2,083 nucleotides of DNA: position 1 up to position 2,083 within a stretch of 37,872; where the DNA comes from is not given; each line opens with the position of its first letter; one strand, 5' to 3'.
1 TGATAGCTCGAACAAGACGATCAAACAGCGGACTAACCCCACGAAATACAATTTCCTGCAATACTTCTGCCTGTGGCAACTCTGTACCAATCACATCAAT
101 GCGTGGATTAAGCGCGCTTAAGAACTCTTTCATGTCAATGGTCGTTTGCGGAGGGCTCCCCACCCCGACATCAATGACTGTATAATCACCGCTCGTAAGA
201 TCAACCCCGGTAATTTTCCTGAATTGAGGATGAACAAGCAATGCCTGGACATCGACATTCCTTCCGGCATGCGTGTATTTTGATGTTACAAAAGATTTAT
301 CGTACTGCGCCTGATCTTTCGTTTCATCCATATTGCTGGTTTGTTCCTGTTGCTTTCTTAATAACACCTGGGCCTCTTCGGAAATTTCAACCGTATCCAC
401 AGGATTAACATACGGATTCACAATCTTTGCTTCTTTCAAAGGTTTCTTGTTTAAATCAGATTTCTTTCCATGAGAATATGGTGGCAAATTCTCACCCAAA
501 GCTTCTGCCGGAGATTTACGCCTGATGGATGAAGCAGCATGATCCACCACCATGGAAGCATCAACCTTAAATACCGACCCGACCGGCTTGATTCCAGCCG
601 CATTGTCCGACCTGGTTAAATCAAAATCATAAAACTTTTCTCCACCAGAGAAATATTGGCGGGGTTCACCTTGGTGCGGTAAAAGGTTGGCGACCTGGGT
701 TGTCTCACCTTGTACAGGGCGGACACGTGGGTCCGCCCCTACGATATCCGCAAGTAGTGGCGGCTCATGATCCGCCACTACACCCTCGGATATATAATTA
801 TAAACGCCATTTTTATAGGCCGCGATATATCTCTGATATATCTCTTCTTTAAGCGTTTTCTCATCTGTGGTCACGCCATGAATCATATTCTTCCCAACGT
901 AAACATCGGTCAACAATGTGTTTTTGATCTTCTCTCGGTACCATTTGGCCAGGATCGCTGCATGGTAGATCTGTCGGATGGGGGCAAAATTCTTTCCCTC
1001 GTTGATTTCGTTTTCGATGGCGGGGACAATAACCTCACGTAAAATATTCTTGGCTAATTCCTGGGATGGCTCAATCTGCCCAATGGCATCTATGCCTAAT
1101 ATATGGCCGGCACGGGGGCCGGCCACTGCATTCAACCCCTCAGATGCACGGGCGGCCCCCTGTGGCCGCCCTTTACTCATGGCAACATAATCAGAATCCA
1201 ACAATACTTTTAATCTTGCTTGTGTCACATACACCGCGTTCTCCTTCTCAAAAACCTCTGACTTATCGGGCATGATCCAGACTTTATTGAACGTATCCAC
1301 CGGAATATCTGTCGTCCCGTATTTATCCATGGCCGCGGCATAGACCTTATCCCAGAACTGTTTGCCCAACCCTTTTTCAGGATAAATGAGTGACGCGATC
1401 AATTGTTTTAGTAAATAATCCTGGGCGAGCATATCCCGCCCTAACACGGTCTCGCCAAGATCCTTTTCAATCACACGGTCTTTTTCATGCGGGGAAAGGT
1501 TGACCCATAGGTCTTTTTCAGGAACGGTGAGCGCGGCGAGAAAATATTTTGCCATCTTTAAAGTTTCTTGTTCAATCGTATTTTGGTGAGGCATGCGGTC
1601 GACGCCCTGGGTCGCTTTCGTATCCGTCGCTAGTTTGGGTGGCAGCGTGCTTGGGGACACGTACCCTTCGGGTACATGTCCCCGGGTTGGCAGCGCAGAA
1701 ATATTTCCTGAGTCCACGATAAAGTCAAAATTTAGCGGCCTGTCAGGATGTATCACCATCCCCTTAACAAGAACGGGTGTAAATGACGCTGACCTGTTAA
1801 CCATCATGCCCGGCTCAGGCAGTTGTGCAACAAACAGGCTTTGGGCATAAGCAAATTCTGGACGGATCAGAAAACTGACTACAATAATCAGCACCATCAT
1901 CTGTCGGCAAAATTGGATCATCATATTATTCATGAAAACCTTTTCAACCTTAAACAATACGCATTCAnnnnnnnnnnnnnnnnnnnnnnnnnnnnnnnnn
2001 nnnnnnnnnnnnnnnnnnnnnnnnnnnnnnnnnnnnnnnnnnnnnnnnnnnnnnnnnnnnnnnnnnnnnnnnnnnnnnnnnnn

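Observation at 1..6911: Operon of two exported giant proteins with one shared N-terminal module and swapped enzymatic C-termini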

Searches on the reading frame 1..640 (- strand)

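Call 25: search_solved_structures(query=window:1-640:-, max_evalue=10)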
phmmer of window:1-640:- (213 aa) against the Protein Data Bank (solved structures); distinct sequences matched with E-value up to 10: 2.
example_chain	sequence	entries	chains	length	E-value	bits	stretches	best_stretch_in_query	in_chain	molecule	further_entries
6qm7_C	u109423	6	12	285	0.66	12.8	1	28-101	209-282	Proteasome alpha3 chain | Proteasome subunit alpha type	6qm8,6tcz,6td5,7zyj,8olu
5ybl_A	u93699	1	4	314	1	12.2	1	73-167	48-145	Multifunctional dioxygenase ausE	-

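Call 51: find_related_loci(query=window:1-640:-, collection=metagenome_contigs, flank=10000)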
Query window:1-640:- (213 aa) in metagenome_contigs; peptide patterns used: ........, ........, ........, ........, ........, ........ (x = any residue, [..] = any of these).
600 stretches matched a pattern, but none encodes a relative of the query by tblastn (E <= 1e-3).

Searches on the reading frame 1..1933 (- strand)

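Call 5: search_protein_families(library=pfam, proteins=[window:1-1933:-], max_evalue=1)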
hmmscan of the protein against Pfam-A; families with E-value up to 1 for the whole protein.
window:1-1933:- (644 aa): 0 families

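Call 6: search_protein_families(library=ncbifam, proteins=[window:1-1933:-], max_evalue=1)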
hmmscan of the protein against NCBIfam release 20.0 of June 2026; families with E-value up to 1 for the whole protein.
window:1-1933:- (644 aa): 1 family
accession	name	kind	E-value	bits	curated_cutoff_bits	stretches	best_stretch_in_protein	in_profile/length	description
NF007141.0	PRK09585.1-5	equivalog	0.17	10.7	352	1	286-331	119-164/370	anhydro-N-acetylmuramic acid kinase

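Call 93: search_protein_families(library=padloc, proteins=[window:1-1933:-], max_evalue=0.01)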
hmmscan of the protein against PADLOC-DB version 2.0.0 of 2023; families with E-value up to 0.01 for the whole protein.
window:1-1933:- (644 aa): 0 families
